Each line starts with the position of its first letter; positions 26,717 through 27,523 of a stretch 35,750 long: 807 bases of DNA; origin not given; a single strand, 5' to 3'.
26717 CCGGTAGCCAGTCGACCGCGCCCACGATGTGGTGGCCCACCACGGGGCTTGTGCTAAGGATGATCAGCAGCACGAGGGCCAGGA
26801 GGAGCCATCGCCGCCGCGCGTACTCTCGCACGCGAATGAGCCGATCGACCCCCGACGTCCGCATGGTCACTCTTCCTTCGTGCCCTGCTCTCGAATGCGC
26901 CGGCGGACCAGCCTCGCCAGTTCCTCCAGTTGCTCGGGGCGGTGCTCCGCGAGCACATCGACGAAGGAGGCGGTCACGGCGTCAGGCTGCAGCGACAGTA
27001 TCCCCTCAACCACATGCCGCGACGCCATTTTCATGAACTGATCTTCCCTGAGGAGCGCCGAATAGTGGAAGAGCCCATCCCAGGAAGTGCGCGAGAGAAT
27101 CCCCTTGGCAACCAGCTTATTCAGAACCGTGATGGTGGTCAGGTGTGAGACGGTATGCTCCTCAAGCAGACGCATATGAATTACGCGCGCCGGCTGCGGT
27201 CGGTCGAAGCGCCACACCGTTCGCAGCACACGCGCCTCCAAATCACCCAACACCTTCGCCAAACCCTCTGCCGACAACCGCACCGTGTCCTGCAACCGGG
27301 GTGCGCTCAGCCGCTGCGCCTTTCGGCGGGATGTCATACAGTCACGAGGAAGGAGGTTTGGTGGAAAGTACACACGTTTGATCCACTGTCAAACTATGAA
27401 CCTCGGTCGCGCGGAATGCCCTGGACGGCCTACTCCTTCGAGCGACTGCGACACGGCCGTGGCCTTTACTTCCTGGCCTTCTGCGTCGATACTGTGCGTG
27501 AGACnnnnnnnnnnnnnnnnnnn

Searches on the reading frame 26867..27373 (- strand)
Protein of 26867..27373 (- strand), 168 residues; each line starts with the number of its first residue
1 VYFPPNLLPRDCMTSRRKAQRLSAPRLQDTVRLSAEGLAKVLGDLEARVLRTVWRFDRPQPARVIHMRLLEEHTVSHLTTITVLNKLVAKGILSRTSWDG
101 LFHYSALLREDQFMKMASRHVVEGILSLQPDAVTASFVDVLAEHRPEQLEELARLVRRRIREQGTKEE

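Call 8: search_protein_families(library=pfam, proteins=[window:26867-27373:-], max_evalue=0.01)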
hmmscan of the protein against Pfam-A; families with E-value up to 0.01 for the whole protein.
window:26867-27373:- (168 aa): 1 family
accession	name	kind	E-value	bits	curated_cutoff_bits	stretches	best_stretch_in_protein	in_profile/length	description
PF03965.22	Penicillinase_R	-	5.4e-18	65.9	22.6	1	42-157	1-114/115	Penicillinase repressor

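Call 13: find_homologous_proteins(query=window:26867-27337:-)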
Query window:26867-27337:- (156 aa): 1765 proteins with E <= 0.001 among 1938 candidates; the best 120 are listed.
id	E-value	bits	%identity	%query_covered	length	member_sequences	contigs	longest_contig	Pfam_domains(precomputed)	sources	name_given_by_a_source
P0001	2.1e-90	318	97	100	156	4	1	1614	PF03965.23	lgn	-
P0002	6.9e-78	278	82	99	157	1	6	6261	PF03965.23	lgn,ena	-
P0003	5.4e-77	275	88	95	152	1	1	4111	PF03965.23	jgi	jgi:predicted transcriptional regulator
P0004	1.4e-71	257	87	89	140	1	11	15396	PF03965.23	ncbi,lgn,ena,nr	ncbi:MAG: BlaI/MecI/CopY family transcriptional regulator [Gemmatimonadetes bacterium]|nr:BlaI/MecI/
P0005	2.9e-70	253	80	97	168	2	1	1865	PF03965.23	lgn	-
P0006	6.2e-68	245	82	92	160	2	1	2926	PF03965.23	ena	-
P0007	9.2e-68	245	82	90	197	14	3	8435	PF03965.23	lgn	-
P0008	8.0e-67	242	81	93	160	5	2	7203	PF03965.23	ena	-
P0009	8.0e-67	242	81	93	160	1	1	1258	PF03965.23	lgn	-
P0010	1.0e-65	238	75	97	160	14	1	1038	PF03965.23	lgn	-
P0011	2.3e-65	237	80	90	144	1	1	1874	PF03965.23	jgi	jgi:predicted transcriptional regulator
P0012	3.0e-55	204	68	99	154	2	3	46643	PF03965.23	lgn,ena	-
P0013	6.6e-55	203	68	96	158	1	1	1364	PF03965.23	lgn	-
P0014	4.6e-54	200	68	97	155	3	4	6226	PF03965.23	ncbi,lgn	-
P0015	6.8e-54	200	68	97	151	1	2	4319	PF03965.23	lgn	-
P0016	1.1e-53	199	67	97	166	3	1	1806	PF03965.23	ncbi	-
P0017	1.5e-53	199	70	90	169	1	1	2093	PF03965.23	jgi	jgi:predicted transcriptional regulator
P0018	2.6e-53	198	66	88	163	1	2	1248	PF03965.23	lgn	-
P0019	2.9e-53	198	66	97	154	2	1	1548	PF03965.23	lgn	-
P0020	3.0e-53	198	67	88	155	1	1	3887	PF03965.23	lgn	-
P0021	3.5e-53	198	69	97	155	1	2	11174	PF03965.23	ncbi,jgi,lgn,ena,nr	ncbi:MAG: BlaI/MecI/CopY family transcriptional regulator [Gemmatimonadales bacterium]|nr:BlaI/MecI/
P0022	4.0e-53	197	65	97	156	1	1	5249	PF03965.23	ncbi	ncbi:MAG: BlaI/MecI/CopY family transcriptional regulator [Gemmatimonadaceae bacterium]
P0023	5.3e-53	197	67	80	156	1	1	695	PF03965.23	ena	-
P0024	1.1e-52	196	64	99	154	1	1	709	PF03965.23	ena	-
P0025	1.3e-52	196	64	100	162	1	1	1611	PF03965.23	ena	-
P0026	1.4e-52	196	67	89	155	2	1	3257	PF03965.23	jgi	jgi:predicted transcriptional regulator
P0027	1.4e-52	196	68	91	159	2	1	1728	PF03965.23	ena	-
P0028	1.5e-52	196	67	96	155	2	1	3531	PF03965.23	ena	-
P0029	1.6e-52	195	64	97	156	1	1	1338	PF03965.23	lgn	-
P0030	2.5e-52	195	67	87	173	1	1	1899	PF03965.23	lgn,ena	-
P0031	2.7e-52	195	64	99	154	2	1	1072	PF03965.23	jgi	-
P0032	3.0e-52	195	66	96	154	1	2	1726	PF03965.23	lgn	-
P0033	3.7e-52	194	66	98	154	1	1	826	PF03965.23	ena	-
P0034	4.0e-52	194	68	91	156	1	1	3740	PF03965.23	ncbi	-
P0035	4.0e-52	194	66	88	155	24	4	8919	PF03965.23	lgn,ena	-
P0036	4.1e-52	194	66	94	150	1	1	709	PF03965.23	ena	-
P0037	4.4e-52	194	66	95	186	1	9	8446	PF03965.23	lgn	-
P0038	4.4e-52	194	67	96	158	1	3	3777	PF03965.23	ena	-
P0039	5.2e-52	194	62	88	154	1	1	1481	PF03965.23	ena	-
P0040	5.3e-52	194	66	95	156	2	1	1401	PF03965.23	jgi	jgi:predicted transcriptional regulator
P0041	5.5e-52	194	65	97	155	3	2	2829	PF03965.23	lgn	-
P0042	6.0e-52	194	68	96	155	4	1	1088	PF03965.23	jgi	jgi:predicted transcriptional regulator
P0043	6.2e-52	194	66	98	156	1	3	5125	PF03965.23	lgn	-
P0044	6.3e-52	194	66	92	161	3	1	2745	PF03965.23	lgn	-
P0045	6.4e-52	194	64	97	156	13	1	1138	PF03965.23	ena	-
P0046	7.2e-52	193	65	97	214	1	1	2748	PF03965.23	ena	-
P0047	8.7e-52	193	65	87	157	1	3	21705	PF03965.23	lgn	-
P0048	9.3e-52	193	65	97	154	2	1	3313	PF03965.23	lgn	-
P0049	1.0e-51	193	66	95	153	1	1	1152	PF03965.23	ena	-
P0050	1.3e-51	193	67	90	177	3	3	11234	PF03965.23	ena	-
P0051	1.4e-51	192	64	96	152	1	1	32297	PF03965.23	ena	-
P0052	1.4e-51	192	66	90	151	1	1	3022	PF03965.23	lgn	-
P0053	1.5e-51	192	64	97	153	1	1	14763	PF03965.23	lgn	-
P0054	1.5e-51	192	70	90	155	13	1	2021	PF03965.23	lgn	-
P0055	1.5e-51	192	64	88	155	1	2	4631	PF03965.23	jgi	jgi:predicted transcriptional regulator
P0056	1.8e-51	192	65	96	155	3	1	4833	PF03965.23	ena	-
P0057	1.8e-51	192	65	89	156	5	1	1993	PF03965.23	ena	-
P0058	1.8e-51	192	66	96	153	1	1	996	PF03965.23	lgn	-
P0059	2.0e-51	192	65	92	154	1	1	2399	PF03965.23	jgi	jgi:predicted transcriptional regulator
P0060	2.0e-51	192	70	87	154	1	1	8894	PF03965.23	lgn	-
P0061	2.1e-51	192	64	97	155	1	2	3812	PF03965.23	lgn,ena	-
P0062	2.2e-51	192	68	92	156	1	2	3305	PF03965.23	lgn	-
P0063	2.3e-51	192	66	96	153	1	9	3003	PF03965.23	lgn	-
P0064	2.3e-51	192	67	90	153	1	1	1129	PF03965.23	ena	-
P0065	2.4e-51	192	64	97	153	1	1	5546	PF03965.23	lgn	-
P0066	2.5e-51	192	63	99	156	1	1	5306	PF03965.23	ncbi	-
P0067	2.9e-51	191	68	90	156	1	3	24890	PF03965.23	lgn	-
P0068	2.9e-51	191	66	97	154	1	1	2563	PF03965.23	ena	-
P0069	3.0e-51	191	68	88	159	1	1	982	PF03965.23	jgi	jgi:predicted transcriptional regulator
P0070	3.5e-51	191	65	98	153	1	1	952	PF03965.23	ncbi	-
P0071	3.7e-51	191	65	88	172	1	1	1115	PF03965.23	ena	-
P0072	3.8e-51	191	66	97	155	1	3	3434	PF03965.23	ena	-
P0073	4.3e-51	191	65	90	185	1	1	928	PF03965.23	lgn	-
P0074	4.4e-51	191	64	97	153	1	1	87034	PF03965.23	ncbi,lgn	ncbi:MAG: BlaI/MecI/CopY family transcriptional regulator [Gemmatimonadaceae bacterium]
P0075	4.6e-51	191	67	98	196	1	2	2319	PF03965.23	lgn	-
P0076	4.6e-51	191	64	97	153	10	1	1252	PF03965.23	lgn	-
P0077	4.7e-51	191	63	97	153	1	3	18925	PF03965.23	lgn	-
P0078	4.9e-51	191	65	97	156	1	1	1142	PF03965.23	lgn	-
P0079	5.0e-51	191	72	88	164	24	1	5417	PF03965.23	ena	-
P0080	5.1e-51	191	62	88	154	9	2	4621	PF03965.23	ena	-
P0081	5.2e-51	191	65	96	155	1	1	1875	PF03965.23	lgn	-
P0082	5.4e-51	191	67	95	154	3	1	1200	PF03965.23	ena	-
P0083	5.5e-51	191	65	97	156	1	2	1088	PF03965.23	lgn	-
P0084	5.5e-51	190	66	81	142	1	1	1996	PF03965.23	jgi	jgi:predicted transcriptional regulator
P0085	5.6e-51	190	67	91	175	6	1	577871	PF03965.23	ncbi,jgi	jgi:predicted transcriptional regulator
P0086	6.0e-51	190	65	94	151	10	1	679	PF03965.23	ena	-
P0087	6.1e-51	190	63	97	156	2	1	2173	PF03965.23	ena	-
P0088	6.5e-51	190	67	96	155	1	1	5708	PF03965.23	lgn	-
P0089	7.2e-51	190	63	91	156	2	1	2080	PF03965.23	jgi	jgi:predicted transcriptional regulator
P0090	7.3e-51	190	65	93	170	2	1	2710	PF03965.23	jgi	jgi:predicted transcriptional regulator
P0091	7.3e-51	190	64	97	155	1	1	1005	PF03965.23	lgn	-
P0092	7.4e-51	190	64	88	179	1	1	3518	PF03965.23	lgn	-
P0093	7.4e-51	190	66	96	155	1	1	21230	PF03965.23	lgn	-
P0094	7.5e-51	190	63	89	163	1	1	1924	PF03965.23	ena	-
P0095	7.6e-51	190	64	97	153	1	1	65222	PF03965.23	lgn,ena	-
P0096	8.7e-51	190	65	89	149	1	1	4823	PF03965.23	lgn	-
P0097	9.2e-51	190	64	88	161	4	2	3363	PF03965.23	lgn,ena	-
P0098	9.3e-51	190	62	88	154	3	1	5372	PF03965.23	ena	-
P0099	9.4e-51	190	66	80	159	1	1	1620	PF03965.23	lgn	-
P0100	9.4e-51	190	65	98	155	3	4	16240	PF03965.23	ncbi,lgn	-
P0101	9.5e-51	190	65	96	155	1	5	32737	PF03965.23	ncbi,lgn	-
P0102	9.5e-51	190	64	88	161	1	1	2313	PF03965.23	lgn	-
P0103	9.6e-51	190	61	89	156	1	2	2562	PF03965.23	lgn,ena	-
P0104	1.1e-50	190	65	97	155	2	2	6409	PF03965.23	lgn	-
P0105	1.2e-50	189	65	79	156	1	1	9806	PF03965.23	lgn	-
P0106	1.2e-50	189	67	90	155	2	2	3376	PF03965.23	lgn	-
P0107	1.3e-50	189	66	97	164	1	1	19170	PF03965.23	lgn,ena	-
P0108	1.3e-50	189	62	89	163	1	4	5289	PF03965.23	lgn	-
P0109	1.4e-50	189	65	90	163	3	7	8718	PF03965.23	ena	-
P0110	1.4e-50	189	64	88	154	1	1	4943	PF03965.23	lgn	-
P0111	1.5e-50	189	66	81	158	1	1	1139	PF03965.23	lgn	-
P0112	1.7e-50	189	67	90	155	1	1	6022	PF03965.23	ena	-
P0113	2.0e-50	189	65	100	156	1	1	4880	PF03965.23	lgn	-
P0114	2.0e-50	189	68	90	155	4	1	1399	PF03965.23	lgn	-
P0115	2.1e-50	189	65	97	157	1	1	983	PF03965.23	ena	-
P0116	2.2e-50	189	63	97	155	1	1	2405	PF03965.23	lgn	-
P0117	2.2e-50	189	69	87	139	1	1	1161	PF03965.23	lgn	-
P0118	2.2e-50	189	67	90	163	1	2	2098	PF03965.23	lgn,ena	-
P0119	2.3e-50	188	65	90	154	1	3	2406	PF03965.23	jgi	jgi:predicted transcriptional regulator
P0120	2.5e-50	188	67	91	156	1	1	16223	PF03965.23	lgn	-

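Call 14: find_related_loci(query=window:26867-27337:-, collection=genome_contigs, flank=10000)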
Query window:26867-27337:- (156 aa) in genome_contigs; peptide patterns used: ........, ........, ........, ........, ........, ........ (x = any residue, [..] = any of these).
387 stretches matched a pattern; 2 encode a relative of the query (tblastn E <= 1e-3); 2 distinct loci.
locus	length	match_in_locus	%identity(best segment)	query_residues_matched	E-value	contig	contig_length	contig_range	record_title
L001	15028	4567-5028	84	3-156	2e-84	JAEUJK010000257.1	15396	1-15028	MAG: Gemmatimonadetes bacterium isolate new MAG-67 k141_631101, whole genome shotgun sequence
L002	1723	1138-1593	75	2-153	2e-76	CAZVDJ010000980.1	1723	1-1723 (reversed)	MAG TPA_asm: uncultured Gemmatimonadaceae bacterium isolate SRP287051_co2_220 genome assembly, contig: NODE_91376_length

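Call 19: find_related_loci(query=A1, collection=metagenome_contigs, flank=10000)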
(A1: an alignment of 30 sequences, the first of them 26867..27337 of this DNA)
Query A1 (156 aa) in metagenome_contigs; peptide patterns used: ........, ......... (x = any residue, [..] = any of these).
600 stretches matched a pattern (row limit reached: there are more); 148 encode a relative of the query (tblastn E <= 1e-3); the best 80 are kept; 80 distinct loci.
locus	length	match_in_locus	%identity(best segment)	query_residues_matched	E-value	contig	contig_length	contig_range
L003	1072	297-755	69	1-151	3e-65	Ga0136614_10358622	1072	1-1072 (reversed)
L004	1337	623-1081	67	1-151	8e-64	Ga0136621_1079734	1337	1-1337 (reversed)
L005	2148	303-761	65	1-151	2e-61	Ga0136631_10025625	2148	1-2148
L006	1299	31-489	64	1-151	3e-63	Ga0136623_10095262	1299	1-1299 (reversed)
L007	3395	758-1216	63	1-151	1e-58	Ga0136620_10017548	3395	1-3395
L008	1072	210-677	64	1-156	3e-62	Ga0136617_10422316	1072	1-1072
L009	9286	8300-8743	66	4-150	3e-57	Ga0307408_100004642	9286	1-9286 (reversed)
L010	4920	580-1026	66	4-152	6e-57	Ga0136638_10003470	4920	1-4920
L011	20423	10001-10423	68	13-153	2e-56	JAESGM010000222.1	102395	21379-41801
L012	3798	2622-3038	69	13-151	5e-56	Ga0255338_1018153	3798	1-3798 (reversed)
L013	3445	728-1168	64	5-151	6e-56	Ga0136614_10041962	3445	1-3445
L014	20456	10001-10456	63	1-152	1e-55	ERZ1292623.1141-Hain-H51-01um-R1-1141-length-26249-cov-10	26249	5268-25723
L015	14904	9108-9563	62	1-152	9e-56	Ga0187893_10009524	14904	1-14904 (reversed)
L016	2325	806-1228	69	11-151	5e-56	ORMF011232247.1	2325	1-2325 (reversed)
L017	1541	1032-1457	63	13-154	4e-57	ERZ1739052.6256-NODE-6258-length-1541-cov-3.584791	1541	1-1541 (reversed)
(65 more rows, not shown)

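Call 24: find_encoding_contigs(protein=P0001, flank=10000, max_places=10)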
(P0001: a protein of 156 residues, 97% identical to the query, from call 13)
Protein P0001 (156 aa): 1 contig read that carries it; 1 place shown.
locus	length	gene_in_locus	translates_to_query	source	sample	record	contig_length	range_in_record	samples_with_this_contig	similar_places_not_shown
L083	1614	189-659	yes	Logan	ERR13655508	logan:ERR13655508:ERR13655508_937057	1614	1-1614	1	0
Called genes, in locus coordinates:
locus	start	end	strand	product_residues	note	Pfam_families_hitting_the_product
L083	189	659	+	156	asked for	PF03965:Penicillinase_R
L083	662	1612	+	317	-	?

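Call 25: find_encoding_contigs(protein=P0002, flank=10000, max_places=10)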
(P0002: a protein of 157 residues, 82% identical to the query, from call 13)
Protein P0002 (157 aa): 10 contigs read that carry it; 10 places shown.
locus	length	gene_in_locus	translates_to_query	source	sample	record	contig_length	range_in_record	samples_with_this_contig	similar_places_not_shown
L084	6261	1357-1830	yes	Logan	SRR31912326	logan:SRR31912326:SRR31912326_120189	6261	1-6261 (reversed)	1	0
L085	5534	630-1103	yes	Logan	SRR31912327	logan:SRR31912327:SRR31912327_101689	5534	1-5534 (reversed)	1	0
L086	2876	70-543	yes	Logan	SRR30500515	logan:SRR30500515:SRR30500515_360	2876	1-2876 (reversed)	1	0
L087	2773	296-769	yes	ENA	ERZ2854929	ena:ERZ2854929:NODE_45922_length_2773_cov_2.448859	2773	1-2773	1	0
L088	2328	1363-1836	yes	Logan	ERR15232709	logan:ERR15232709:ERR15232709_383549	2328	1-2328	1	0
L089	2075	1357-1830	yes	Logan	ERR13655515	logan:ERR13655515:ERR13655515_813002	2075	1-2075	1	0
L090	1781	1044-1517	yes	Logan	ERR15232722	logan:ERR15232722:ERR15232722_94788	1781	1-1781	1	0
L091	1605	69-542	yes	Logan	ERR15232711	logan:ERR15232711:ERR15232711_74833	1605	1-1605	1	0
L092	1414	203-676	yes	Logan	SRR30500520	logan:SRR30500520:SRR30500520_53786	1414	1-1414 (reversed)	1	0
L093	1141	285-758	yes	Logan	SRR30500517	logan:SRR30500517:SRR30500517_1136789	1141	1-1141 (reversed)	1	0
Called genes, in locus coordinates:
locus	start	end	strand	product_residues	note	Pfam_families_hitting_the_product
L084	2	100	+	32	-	?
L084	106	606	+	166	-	-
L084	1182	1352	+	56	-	-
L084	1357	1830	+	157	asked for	PF03965:Penicillinase_R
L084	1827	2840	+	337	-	PF05569:Peptidase_M56, PF01435:Peptidase_M48 (weak)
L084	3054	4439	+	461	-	PF04234:CopC, PF05425:CopD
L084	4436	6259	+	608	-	?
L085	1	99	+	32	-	?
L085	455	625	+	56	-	-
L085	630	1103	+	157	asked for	PF03965:Penicillinase_R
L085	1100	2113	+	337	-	PF05569:Peptidase_M56, PF01435:Peptidase_M48 (weak)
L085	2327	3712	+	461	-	PF04234:CopC, PF05425:CopD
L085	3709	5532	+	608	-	?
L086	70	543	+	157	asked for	PF03965:Penicillinase_R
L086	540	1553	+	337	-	PF05569:Peptidase_M56, PF01435:Peptidase_M48 (weak)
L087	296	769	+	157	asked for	PF03965:Penicillinase_R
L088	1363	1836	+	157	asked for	PF03965:Penicillinase_R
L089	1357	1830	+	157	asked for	PF03965:Penicillinase_R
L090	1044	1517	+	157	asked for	PF03965:Penicillinase_R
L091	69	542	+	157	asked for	PF03965:Penicillinase_R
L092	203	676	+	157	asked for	PF03965:Penicillinase_R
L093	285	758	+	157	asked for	PF03965:Penicillinase_R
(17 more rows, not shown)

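Call 40: find_encoding_contigs(protein=P0007, flank=10000, max_places=4)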
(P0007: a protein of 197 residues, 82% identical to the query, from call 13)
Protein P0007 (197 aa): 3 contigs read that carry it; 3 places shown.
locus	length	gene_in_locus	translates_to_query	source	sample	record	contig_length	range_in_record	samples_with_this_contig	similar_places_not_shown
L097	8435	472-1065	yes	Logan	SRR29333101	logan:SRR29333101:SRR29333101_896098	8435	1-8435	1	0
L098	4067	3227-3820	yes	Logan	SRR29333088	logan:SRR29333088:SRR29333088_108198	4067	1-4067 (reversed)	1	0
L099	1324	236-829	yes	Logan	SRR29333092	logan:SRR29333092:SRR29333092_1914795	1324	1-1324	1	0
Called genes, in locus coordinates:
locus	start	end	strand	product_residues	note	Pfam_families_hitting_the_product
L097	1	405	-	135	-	?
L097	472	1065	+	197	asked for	PF03965:Penicillinase_R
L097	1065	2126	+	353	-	PF05569:Peptidase_M56, PF01435:Peptidase_M48 (weak)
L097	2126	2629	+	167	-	PF13474:SnoaL_3, PF14534:DUF4440, PF12680:SnoaL_2 (weak)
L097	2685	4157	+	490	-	PF02321:OEP (faint)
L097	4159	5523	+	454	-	PF07732:Cu-oxidase_3, PF00394:Cu-oxidase (weak), PF07731:Cu-oxidase_2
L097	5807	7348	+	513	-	PF00082:Peptidase_S8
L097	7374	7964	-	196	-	-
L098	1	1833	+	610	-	?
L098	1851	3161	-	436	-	PF27126:NmeDI_C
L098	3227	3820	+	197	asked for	PF03965:Penicillinase_R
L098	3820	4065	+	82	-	?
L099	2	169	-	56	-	?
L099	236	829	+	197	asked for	PF03965:Penicillinase_R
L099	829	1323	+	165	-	?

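Call 41: find_encoding_contigs(protein=P0008, flank=10000, max_places=4)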
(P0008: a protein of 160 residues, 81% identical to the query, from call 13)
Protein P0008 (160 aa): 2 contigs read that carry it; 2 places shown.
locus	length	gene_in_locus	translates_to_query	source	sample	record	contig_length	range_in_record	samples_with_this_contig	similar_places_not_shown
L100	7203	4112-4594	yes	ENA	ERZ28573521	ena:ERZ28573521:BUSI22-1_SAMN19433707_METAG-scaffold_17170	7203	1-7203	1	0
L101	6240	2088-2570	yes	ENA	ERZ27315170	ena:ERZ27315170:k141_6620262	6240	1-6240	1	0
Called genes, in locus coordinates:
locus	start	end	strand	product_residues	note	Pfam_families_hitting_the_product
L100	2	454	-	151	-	?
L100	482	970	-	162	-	-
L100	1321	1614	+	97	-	PF13795:HupE_UreJ_2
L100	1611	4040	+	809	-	PF00069:Pkinase, PF01636:APH (faint), PF03109:ABC1 (faint), PF07714:PK_Tyr_Ser-Thr, PF13428:TPR_14 (faint), PF14559:TPR_19 (faint), PF00515:TPR_1 (faint), PF07719:TPR_2 (faint), +3 more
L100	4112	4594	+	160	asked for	PF03965:Penicillinase_R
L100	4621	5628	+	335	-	PF05569:Peptidase_M56, PF01435:Peptidase_M48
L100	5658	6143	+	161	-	PF08332:CaMKII_AD (weak), PF12680:SnoaL_2 (weak), PF13474:SnoaL_3, PF14534:DUF4440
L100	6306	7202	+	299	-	?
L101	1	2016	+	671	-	?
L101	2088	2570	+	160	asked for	PF03965:Penicillinase_R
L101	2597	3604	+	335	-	PF05569:Peptidase_M56, PF01435:Peptidase_M48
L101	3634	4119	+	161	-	PF08332:CaMKII_AD (weak), PF12680:SnoaL_2 (weak), PF13474:SnoaL_3, PF14534:DUF4440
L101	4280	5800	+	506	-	PF04234:CopC, PF05425:CopD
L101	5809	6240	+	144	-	?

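Call 42: find_encoding_contigs(protein=P0003, flank=10000, max_places=4)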
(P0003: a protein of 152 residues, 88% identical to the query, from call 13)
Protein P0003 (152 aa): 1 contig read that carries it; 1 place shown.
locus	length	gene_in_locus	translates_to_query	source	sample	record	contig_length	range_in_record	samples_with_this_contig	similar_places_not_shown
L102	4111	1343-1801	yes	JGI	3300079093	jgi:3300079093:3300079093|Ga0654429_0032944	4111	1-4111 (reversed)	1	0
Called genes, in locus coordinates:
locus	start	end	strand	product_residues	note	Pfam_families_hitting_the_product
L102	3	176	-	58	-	?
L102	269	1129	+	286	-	PF10067:DUF2306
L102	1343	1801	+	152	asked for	PF03965:Penicillinase_R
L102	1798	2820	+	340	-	PF05569:Peptidase_M56, PF01435:Peptidase_M48 (weak)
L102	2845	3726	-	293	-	PF00561:Abhydrolase_1, PF12146:Hydrolase_4, PF12697:Abhydrolase_6, PF20408:Abhydrolase_11 (faint)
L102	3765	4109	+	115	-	?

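Call 56: search_solved_structures(query=window:26867-27337:-, max_evalue=0.01, show_alignments=4)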
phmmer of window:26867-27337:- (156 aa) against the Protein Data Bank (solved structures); distinct sequences matched with E-value up to 0.01: 1.
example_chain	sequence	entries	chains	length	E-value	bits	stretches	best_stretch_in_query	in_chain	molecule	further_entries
2g9w_A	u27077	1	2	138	0.00016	25.3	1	30-102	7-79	conserved hypothetical protein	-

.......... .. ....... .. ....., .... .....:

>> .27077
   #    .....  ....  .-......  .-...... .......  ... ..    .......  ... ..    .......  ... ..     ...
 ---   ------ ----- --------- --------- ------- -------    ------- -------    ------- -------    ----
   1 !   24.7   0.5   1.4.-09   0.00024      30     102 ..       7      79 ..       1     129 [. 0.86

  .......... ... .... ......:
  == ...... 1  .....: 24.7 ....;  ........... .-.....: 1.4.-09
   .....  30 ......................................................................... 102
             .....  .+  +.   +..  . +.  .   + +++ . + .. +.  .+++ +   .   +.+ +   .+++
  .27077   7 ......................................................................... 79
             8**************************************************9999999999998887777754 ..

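Call 57: search_solved_structures(query=A1, max_evalue=0.01, show_alignments=3)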
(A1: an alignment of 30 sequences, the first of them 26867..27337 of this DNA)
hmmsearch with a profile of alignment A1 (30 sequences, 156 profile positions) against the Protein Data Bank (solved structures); distinct sequences matched with E-value up to 0.01: 6.
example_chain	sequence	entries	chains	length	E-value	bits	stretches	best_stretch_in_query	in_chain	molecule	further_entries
2g9w_A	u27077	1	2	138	2e-09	40.8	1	32-102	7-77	conserved hypothetical protein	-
1sd6_A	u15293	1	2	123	1.2e-07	35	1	36-148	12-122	Methicillin resistance regulatory protein mecI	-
1okr_A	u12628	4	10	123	2e-07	34.3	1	36-146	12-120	METHICILLIN RESISTANCE REGULATORY PROTEIN MECI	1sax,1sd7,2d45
1sd4_A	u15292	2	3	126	4.2e-07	33.2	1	36-110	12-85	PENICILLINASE REPRESSOR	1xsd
1p6r_A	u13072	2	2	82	4.9e-06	29.8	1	33-107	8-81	Penicillinase repressor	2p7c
2k4b_A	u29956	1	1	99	2e-05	27.8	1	36-98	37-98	Transcriptional regulator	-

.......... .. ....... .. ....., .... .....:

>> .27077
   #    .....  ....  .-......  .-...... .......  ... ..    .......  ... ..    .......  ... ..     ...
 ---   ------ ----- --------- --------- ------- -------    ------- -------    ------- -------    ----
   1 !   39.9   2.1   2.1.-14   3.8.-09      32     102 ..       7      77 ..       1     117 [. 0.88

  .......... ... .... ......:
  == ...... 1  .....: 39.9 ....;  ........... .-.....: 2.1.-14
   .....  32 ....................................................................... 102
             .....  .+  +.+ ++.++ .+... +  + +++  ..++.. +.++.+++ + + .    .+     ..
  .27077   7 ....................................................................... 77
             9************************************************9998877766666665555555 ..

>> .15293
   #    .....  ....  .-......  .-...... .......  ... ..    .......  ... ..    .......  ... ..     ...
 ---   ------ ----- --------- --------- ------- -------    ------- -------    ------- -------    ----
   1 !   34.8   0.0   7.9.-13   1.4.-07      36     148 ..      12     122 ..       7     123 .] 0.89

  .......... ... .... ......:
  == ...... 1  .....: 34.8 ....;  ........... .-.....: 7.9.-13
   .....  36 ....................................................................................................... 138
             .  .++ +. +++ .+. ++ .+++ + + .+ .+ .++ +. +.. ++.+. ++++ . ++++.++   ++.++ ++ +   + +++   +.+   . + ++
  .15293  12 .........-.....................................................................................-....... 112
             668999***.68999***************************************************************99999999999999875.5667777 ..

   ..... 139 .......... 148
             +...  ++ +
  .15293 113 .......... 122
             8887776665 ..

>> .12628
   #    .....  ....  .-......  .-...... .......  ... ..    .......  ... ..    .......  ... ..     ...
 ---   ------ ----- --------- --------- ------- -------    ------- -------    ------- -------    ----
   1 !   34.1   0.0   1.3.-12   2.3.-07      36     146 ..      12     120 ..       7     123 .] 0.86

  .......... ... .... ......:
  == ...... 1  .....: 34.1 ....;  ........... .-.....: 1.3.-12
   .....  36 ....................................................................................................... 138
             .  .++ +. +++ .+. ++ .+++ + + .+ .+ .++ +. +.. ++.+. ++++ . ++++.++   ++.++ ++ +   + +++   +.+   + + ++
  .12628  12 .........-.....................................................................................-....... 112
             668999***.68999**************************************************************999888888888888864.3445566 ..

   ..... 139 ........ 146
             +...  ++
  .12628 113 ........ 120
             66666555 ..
